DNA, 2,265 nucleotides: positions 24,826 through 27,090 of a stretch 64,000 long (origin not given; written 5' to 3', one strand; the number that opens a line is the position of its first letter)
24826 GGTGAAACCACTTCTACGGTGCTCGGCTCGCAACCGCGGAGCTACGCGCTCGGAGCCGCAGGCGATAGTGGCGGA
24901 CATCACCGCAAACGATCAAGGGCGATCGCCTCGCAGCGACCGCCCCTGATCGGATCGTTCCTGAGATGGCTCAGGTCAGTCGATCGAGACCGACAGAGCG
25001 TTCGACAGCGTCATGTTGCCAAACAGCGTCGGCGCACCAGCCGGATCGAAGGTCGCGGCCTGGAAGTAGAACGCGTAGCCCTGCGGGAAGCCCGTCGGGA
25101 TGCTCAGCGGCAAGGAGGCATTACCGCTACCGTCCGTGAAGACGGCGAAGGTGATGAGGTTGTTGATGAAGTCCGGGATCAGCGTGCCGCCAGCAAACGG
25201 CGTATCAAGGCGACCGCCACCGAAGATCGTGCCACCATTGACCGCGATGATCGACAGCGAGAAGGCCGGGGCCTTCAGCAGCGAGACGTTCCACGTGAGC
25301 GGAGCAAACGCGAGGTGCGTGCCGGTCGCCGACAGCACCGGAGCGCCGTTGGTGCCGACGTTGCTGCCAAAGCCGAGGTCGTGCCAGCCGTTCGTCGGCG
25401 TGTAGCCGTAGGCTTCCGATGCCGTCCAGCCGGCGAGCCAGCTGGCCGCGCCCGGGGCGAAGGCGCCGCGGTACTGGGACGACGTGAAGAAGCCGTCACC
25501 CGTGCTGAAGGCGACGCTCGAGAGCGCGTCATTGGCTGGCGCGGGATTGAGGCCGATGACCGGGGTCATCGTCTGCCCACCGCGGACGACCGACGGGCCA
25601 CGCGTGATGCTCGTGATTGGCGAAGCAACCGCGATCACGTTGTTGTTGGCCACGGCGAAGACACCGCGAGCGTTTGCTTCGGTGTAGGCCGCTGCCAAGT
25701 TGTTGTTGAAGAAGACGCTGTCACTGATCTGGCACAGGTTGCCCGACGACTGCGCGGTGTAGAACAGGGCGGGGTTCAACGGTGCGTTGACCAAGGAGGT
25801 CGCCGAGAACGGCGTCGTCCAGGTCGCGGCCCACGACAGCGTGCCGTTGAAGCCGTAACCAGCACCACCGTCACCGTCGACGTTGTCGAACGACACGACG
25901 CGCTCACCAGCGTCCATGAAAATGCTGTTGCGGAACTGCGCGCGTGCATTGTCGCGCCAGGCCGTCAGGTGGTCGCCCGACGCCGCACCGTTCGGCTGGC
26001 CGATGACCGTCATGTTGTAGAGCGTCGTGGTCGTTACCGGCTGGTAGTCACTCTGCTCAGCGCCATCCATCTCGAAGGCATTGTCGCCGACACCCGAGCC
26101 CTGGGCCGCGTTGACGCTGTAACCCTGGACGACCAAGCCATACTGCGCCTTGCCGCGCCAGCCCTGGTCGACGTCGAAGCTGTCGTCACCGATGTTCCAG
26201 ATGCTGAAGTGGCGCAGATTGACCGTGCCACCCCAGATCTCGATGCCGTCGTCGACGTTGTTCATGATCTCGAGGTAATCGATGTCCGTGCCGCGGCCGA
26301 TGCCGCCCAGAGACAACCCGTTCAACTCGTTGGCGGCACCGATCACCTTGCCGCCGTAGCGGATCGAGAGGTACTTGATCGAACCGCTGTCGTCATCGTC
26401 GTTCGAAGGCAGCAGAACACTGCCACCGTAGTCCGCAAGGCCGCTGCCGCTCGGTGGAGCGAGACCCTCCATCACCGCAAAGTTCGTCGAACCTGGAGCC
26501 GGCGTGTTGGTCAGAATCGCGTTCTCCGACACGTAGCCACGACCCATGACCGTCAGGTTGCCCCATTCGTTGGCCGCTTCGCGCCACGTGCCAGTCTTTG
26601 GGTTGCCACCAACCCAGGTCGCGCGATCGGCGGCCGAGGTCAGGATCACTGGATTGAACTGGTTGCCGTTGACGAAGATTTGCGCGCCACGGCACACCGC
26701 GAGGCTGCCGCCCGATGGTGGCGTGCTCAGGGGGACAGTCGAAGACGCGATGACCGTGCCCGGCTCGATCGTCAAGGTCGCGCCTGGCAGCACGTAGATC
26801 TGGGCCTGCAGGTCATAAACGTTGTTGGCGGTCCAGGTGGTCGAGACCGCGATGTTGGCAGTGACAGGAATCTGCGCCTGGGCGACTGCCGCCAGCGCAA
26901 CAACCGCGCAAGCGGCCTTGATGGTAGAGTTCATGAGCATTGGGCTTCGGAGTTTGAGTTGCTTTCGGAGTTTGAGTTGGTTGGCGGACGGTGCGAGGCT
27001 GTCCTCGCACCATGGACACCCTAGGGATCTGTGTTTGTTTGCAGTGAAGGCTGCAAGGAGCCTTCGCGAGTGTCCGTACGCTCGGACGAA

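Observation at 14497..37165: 22.7-kb same-strand locus: complete TonB2/Ttp-type motor + CarboxypepD_reg receptor coupled to five uncharacterised exported proteins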

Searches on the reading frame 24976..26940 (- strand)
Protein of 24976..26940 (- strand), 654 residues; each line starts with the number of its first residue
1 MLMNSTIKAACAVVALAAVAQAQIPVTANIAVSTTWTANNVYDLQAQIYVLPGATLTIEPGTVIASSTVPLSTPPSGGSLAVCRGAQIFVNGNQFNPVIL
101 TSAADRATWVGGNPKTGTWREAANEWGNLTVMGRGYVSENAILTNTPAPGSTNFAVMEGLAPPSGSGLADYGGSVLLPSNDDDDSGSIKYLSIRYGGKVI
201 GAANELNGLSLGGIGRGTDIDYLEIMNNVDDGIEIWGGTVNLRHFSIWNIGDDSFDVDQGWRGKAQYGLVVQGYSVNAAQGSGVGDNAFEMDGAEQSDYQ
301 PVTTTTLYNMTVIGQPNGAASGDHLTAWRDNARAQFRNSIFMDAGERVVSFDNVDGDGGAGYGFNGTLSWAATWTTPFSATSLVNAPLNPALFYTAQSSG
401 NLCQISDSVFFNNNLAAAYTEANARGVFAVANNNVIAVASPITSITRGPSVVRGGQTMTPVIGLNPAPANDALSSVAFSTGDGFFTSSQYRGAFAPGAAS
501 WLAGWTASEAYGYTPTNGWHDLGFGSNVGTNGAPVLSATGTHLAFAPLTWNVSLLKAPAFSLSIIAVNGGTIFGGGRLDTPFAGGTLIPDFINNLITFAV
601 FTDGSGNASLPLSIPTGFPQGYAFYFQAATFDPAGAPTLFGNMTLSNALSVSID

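Call 5: search_protein_families(library=pfam, proteins=[window:24976-26940:-], max_evalue=0.01)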
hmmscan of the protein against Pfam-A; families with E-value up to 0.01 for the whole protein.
window:24976-26940:- (654 aa): 0 families

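Call 15: find_homologous_proteins(query=window:24976-26940:-)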
Query window:24976-26940:- (654 aa): 1997 proteins with E <= 0.001 among 8000 candidates; the best 120 are listed.
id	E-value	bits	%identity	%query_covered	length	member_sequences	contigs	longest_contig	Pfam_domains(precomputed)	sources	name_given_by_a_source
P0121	0.0e+0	1452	100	100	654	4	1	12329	PF28492.1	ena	-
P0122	0.0e+0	1217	61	78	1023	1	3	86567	PF28492.1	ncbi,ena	-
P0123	0.0e+0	1186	59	76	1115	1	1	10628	PF28492.1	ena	-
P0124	0.0e+0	1174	59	78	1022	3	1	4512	PF28492.1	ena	-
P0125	0.0e+0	1167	60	76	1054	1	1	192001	PF28492.1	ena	-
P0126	0.0e+0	1165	81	100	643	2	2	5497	PF28492.1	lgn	-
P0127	0.0e+0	1151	57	78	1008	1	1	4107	PF28492.1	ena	-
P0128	0.0e+0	1140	56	77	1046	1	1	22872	PF28492.1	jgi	jgi:hypothetical protein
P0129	0.0e+0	1105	60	75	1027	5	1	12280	PF28492.1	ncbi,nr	ncbi:MAG: hypothetical protein KC944_08740 [Candidatus Omnitrophica bacterium]|nr:hypothetical prote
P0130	0.0e+0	1100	76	100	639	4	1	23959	PF28492.1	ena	-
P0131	0.0e+0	1084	75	100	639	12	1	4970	PF28492.1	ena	-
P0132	0.0e+0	1078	75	100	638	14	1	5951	PF28492.1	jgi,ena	-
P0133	0.0e+0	1057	74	100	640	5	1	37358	PF28492.1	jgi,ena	jgi:hypothetical protein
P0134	0.0e+0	1054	53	79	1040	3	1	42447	PF28492.1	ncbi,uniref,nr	ncbi:hypothetical protein [Sedimentisphaera salicampi]|uniref:hypothetical protein n=1 Tax=Sedimenti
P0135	0.0e+0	1052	73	100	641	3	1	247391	PF28492.1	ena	-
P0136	0.0e+0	1044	73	100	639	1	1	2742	PF28492.1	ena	-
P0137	0.0e+0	1042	55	75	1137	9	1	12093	PF28492.1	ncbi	-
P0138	0.0e+0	1041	73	100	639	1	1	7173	PF28492.1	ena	-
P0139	0.0e+0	1040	55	77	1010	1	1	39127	PF28492.1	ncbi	ncbi:MAG: hypothetical protein AB7F23_06825 [Phycisphaerae bacterium]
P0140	0.0e+0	1028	71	100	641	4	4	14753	PF28492.1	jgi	-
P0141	2.5e-291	986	53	78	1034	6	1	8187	PF28492.1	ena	-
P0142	1.1e-259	881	49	76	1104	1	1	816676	PF28492.1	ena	-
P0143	3.9e-253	860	65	94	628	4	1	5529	PF28492.1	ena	-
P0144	4.6e-250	850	66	96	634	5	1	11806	PF28492.1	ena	-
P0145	2.6e-249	847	53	75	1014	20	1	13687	PF28492.1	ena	-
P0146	9.5e-246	835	64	96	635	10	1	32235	PF28492.1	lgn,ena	-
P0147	3.1e-238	811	62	97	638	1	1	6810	PF28492.1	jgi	jgi:hypothetical protein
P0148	1.5e-237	808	61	99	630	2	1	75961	PF28492.1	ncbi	-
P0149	4.3e-237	807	62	97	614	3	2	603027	PF28492.1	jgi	jgi:hypothetical protein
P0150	5.3e-234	797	60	100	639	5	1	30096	PF28492.1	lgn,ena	-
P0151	2.6e-233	794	63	95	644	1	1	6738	PF28492.1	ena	-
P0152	2.2e-231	788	62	94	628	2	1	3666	PF28492.1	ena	-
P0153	7.6e-231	786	61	97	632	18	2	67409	PF28492.1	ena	-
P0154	1.4e-230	785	60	97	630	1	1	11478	PF28492.1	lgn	-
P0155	3.0e-230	784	61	96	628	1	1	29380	PF28492.1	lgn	-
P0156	3.2e-230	784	61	97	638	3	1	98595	PF28492.1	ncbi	-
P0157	5.3e-230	783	61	99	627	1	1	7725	PF28492.1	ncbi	-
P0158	5.3e-230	783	62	96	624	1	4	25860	PF28492.1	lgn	-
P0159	9.5e-230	782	61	98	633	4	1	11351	PF28492.1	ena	-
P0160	1.7e-229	782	61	97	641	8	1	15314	PF28492.1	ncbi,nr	ncbi:MAG: hypothetical protein IT456_24080 [Planctomycetes bacterium]|nr:hypothetical protein [Planc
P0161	1.8e-229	782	61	99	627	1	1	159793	PF28492.1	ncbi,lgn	-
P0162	1.4e-228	779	61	97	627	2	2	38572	PF28492.1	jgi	jgi:hypothetical protein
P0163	9.3e-228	776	59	98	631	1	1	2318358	PF28492.1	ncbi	ncbi:MAG: hypothetical protein R3F56_06985 [Planctomycetota bacterium]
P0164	3.0e-227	774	60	99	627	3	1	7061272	PF28492.1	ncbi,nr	ncbi:MAG: hypothetical protein IPN34_19995 [Planctomycetes bacterium]|nr:hypothetical protein [Planc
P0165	3.2e-227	774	61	97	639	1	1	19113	PF28492.1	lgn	-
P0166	4.4e-227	774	62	97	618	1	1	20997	PF28492.1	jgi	jgi:hypothetical protein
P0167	7.7e-227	773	61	94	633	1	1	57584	PF28492.1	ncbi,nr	ncbi:MAG: hypothetical protein IT458_07795 [Planctomycetes bacterium]|nr:hypothetical protein [Planc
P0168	8.9e-227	773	60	98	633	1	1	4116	PF28492.1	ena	-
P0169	9.8e-227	773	59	96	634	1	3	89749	PF28492.1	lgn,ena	-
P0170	2.6e-226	771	61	98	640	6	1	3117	PF28492.1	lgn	-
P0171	6.2e-226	770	61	96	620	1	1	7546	PF28492.1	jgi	jgi:hypothetical protein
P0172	7.2e-226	770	60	99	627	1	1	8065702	PF28492.1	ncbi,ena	-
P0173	1.2e-225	769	59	99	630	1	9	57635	PF28492.1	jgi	jgi:hypothetical protein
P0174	2.2e-225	768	61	95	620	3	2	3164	PF28492.1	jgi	jgi:hypothetical protein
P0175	3.3e-225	767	58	99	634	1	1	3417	PF28492.1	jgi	jgi:hypothetical protein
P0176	3.3e-225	767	60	99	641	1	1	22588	PF28492.1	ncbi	-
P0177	3.6e-225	767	70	78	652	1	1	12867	PF28492.1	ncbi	-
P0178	8.2e-225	766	60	99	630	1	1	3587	PF28492.1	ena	-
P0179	2.7e-224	764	60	99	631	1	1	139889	PF28492.1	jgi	-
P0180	1.4e-223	762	60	97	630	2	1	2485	PF28492.1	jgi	jgi:hypothetical protein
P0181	2.3e-223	761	61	96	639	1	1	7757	PF28492.1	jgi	-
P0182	8.7e-223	759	61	94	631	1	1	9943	PF28492.1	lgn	-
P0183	1.2e-222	759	60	97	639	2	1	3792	PF28492.1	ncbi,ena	-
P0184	1.5e-222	759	60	99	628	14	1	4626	PF28492.1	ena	-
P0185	1.9e-222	758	60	97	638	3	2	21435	PF28492.1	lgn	-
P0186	4.4e-222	757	60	94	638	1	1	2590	PF28492.1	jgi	jgi:hypothetical protein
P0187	4.9e-222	757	70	76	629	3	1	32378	PF28492.1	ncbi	-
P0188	5.3e-222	757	60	98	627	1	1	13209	PF28492.1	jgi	jgi:hypothetical protein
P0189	9.8e-222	756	61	94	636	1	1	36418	PF28492.1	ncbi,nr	ncbi:MAG: hypothetical protein IT457_00815 [Planctomycetes bacterium]|nr:hypothetical protein [Planc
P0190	1.0e-221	756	60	97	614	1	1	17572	PF28492.1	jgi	-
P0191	4.8e-221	754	61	96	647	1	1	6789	PF28492.1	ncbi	-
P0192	7.4e-221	753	58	96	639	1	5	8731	PF28492.1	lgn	-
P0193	8.9e-221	753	59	97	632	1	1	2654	PF28492.1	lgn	-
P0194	1.2e-220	752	59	95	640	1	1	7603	PF28492.1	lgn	-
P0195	1.2e-220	752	60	99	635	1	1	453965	PF28492.1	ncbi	ncbi:MAG: hypothetical protein ACT4PU_07130 [Planctomycetota bacterium]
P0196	2.8e-220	751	60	95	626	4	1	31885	PF28492.1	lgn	-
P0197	1.3e-219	749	59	95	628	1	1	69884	PF28492.1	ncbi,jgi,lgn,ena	-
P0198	3.9e-219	747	61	95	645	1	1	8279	PF28492.1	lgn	-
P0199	1.0e-218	746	63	87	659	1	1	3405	PF28492.1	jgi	jgi:hypothetical protein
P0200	2.5e-218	745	60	95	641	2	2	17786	PF28492.1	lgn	-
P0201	2.8e-218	745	60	96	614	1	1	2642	PF28492.1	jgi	jgi:hypothetical protein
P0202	1.3e-217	742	60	96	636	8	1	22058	PF28492.1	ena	-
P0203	1.4e-217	742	58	98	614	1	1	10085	PF28492.1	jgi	jgi:hypothetical protein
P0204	2.9e-217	741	59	96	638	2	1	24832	PF28492.1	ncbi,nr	ncbi:MAG: hypothetical protein JNK49_21060 [Planctomycetes bacterium]|nr:hypothetical protein [Planc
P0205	3.0e-217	741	68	75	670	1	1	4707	PF28492.1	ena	-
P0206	5.0e-217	740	58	71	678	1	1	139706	PF28492.1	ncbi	ncbi:MAG: hypothetical protein R3F34_07750 [Planctomycetota bacterium]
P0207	6.0e-217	740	68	78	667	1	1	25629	PF28492.1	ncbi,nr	ncbi:MAG: hypothetical protein JNL28_09900 [Planctomycetes bacterium]|nr:hypothetical protein [Planc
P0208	7.9e-217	740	58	100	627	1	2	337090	PF28492.1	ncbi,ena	ncbi:MAG: hypothetical protein U1F36_23255 [Planctomycetota bacterium]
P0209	1.2e-216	739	60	97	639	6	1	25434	PF28492.1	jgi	jgi:hypothetical protein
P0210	2.9e-216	738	59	96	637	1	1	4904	PF28492.1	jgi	jgi:hypothetical protein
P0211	3.1e-216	738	58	98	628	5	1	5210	PF28492.1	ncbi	-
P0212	4.7e-216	737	68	77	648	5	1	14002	PF28492.1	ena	-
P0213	4.7e-216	737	59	96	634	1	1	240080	PF28492.1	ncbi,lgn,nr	ncbi:MAG: hypothetical protein JNL90_21140 [Planctomycetes bacterium]|nr:hypothetical protein [Planc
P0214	5.8e-216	737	57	97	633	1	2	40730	PF28492.1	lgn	-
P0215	1.2e-215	736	69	75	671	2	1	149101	PF28492.1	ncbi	-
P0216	1.3e-215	736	60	95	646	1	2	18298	PF28492.1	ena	-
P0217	2.3e-215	735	68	76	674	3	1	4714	PF28492.1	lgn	-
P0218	3.2e-215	734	60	94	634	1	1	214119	PF28492.1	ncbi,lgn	-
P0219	4.6e-215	734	57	100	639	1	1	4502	PF28492.1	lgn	-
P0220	6.5e-215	733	58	96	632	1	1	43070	PF28492.1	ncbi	ncbi:MAG: hypothetical protein AB1486_17720 [Planctomycetota bacterium]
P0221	7.2e-215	733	56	100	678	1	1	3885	PF28492.1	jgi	jgi:hypothetical protein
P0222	8.6e-215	733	58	98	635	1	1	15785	PF28492.1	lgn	-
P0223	1.4e-214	732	59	97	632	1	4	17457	PF28492.1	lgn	-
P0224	1.9e-214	732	67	78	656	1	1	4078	PF28492.1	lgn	-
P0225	2.5e-214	732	67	78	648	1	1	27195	PF28492.1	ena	-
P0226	2.3e-213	728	60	95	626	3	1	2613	PF28492.1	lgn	-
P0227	3.4e-213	728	62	87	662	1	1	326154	PF28492.1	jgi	jgi:hypothetical protein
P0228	4.2e-213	727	67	77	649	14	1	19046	PF28492.1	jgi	jgi:hypothetical protein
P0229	4.3e-213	727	67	77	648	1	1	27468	PF28492.1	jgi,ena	jgi:hypothetical protein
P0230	4.7e-213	727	65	79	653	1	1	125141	PF28492.1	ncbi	ncbi:MAG: hypothetical protein R3F49_21010 [Planctomycetota bacterium]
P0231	7.5e-213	727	58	96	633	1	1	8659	PF28492.1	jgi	-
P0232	8.2e-213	727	58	96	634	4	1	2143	PF28492.1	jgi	jgi:hypothetical protein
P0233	9.9e-213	726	67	77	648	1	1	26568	PF28492.1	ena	-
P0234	1.1e-212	726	67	77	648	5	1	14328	PF28492.1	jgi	-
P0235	1.2e-212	726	65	82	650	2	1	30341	PF28492.1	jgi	jgi:hypothetical protein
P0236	6.5e-212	724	68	75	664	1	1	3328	PF28492.1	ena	-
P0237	9.9e-212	723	61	87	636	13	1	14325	PF28492.1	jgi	-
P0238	1.2e-211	723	64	83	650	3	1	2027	PF28492.1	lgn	-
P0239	2.0e-211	722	57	99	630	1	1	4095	PF28492.1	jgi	jgi:hypothetical protein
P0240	2.1e-211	722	57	97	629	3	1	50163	PF28492.1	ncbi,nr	ncbi:MAG: hypothetical protein KDC95_02805 [Planctomycetes bacterium]|nr:hypothetical protein [Planc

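Call 16: search_protein_families(library=ncbifam, proteins=[window:24976-26940:-], max_evalue=0.01)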
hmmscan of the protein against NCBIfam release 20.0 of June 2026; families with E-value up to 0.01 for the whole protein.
window:24976-26940:- (654 aa): 0 families

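Call 17: find_encoding_contigs(protein=P0164, flank=10000, max_places=1)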
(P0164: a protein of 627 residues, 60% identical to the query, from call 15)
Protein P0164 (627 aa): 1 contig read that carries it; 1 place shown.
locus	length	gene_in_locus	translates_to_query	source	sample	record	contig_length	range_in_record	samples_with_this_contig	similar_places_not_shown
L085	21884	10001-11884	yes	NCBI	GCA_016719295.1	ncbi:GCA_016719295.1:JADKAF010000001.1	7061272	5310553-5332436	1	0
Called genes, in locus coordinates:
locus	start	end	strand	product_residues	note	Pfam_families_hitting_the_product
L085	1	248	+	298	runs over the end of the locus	-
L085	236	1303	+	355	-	-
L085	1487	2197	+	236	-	PF02433:FixO (faint), PF00034:Cytochrom_C, PF13442:Cytochrome_CBB3, PF00034:Cytochrom_C (weak)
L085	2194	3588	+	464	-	PF00115:COX1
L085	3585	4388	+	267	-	PF01078:Mg_chelatase (faint), PF07728:AAA_5, PF08406:CbbQ_C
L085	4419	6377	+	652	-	PF00092:VWA (weak)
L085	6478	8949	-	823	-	PF07244:POTRA (weak), PF08478:POTRA_1 (faint), PF08479:POTRA_2 (faint), PF07244:POTRA (weak), PF01103:Omp85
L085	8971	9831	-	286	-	-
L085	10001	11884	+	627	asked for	PF28492:Beta_helix_4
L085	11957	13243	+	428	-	-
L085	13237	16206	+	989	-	PF13620:CarboxypepD_reg, PF13715:CarbopepD_reg_2, PF07715:Plug, PF00593:TonB_dep_Rec_b-barrel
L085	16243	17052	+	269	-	PF11932:DUF3450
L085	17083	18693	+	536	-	PF01618:MotA_ExbB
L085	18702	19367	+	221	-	PF01618:MotA_ExbB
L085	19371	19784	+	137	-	PF02472:ExbD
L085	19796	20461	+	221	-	PF03544:TonB_C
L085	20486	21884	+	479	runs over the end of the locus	PF25063:ARM_TT21_C (faint), PF07719:TPR_2 (faint), PF13174:TPR_6 (faint), PF13424:TPR_12 (faint), PF13432:TPR_16, PF14559:TPR_19 (weak), PF14559:TPR_19 (weak), PF13432:TPR_16 (weak), +9 more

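Call 18: find_encoding_contigs(protein=P0134, flank=10000, max_places=1)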
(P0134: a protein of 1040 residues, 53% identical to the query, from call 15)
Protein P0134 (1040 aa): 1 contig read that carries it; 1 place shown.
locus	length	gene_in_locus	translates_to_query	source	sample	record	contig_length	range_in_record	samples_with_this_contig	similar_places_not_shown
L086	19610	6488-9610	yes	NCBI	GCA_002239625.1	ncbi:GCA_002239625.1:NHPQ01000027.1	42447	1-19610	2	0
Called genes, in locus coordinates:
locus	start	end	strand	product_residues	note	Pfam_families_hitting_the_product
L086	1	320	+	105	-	PF03781:FGE-sulfatase, PF07589:PEP_exosort_dom (weak)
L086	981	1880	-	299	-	PF02492:cobW, PF07683:CobW_C (weak)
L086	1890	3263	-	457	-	PF01208:URO-D, PF13192:Thioredoxin_3 (weak)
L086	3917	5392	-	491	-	PF01425:Amidase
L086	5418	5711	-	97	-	PF02686:GatC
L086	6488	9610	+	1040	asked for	PF28492:Beta_helix_4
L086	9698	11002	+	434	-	-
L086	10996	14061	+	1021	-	PF13620:CarboxypepD_reg, PF13715:CarbopepD_reg_2, PF07715:Plug, PF00593:TonB_dep_Rec_b-barrel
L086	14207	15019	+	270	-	PF11932:DUF3450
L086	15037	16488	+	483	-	PF01618:MotA_ExbB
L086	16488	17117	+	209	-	PF01618:MotA_ExbB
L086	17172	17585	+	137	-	PF02472:ExbD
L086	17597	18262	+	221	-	PF03544:TonB_C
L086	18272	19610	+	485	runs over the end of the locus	PF25062:ARM_TT21_N (faint), PF25063:ARM_TT21_C (weak), PF23914:TPR_CcmH_CycH (faint), PF24575:TPR_Slam (faint), PF12895:ANAPC3 (faint), PF13176:TPR_7 (faint), PF13432:TPR_16, PF00515:TPR_1 (weak), +10 more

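Call 19: find_encoding_contigs(protein=P0172, flank=10000, max_places=1)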
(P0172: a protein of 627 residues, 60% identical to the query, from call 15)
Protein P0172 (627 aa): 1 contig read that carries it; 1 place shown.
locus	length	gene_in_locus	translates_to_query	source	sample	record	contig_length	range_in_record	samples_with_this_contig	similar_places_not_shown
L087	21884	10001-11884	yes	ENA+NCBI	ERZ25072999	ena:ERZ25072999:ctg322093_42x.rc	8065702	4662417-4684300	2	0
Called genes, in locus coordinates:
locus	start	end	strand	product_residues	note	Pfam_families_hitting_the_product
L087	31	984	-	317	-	PF01965:DJ-1_PfpI, PF00165:HTH_AraC (weak), PF12833:HTH_18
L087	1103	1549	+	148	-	PF00581:Rhodanese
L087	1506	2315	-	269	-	-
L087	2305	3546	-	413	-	PF13857:Ank_5 (faint), PF13606:Ank_3 (faint), PF12796:Ank_2, PF13637:Ank_4 (weak), PF12796:Ank_2 (weak), PF00023:Ank (weak)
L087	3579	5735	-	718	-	PF02310:B12-binding (faint), PF04055:Radical_SAM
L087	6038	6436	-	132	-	PF01740:STAS, PF13466:STAS_2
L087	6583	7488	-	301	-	-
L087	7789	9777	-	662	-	PF02985:HEAT (faint), PF13646:HEAT_2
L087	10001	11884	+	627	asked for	PF28492:Beta_helix_4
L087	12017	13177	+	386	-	-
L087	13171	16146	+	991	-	PF13620:CarboxypepD_reg, PF13715:CarbopepD_reg_2, PF07715:Plug (weak), PF00593:TonB_dep_Rec_b-barrel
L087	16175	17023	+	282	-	PF11932:DUF3450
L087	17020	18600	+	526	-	PF01618:MotA_ExbB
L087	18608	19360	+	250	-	PF01618:MotA_ExbB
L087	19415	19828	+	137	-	PF02472:ExbD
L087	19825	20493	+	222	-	PF03544:TonB_C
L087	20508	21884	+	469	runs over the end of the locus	PF13424:TPR_12 (faint), PF00515:TPR_1 (faint), PF07719:TPR_2 (faint), PF12895:ANAPC3 (faint), PF13432:TPR_16 (weak), PF14559:TPR_19 (weak), PF14559:TPR_19 (weak), PF13432:TPR_16 (weak), +8 more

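Call 29: find_related_loci(query=A2, collection=metagenome_contigs, flank=10000)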
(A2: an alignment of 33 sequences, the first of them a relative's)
Query A2 (654 aa) in metagenome_contigs; peptide patterns used: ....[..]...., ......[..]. (x = any residue, [..] = any of these).
600 stretches matched a pattern (row limit reached: there are more); 160 encode a relative of the query (tblastn E <= 1e-3); the best 80 are kept; 80 distinct loci.
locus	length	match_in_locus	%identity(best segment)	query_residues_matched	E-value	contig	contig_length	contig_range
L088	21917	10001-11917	75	3-654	0e+0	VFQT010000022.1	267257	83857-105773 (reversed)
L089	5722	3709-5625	76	2-654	0e+0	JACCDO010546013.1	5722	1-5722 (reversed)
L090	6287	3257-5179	71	2-654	0e+0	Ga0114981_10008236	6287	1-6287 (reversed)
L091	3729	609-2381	60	27-649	0e+0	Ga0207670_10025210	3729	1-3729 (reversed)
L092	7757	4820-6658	61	22-649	0e+0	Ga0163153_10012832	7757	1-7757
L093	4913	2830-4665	58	21-649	0e+0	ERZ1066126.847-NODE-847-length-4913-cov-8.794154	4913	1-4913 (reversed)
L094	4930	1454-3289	58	21-649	0e+0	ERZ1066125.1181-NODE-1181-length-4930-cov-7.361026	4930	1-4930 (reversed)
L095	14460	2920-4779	59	2-632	0e+0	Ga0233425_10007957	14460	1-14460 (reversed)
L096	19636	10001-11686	59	18-627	0e+0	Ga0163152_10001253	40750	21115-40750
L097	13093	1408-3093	59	18-627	0e+0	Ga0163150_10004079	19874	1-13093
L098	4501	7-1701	60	53-649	0e+0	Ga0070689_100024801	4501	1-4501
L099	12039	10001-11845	57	3-632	0e+0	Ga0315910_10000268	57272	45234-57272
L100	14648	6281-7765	66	10-515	0e+0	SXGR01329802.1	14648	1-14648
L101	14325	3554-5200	61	24-588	0e+0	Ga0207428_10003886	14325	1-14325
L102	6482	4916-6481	65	1-539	0e+0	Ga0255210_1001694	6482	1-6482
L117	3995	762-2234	64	19-514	0e+0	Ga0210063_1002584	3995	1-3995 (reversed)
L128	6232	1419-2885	62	23-513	0e+0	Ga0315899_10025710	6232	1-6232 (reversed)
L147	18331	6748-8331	55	2-512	3e-174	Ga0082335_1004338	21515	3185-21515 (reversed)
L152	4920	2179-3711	57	2-512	1e-173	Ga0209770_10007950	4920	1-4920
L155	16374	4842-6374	57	2-512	2e-168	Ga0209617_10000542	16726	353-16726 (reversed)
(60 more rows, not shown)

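Call 34: search_solved_structures(query=A2, max_evalue=1)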
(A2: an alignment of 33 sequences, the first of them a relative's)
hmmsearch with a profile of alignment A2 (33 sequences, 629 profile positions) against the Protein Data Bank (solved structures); distinct sequences matched with E-value up to 1: 1.
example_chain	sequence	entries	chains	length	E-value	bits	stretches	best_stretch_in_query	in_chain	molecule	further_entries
2rt4_A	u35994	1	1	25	0.4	12.3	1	101-117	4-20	AF.2A1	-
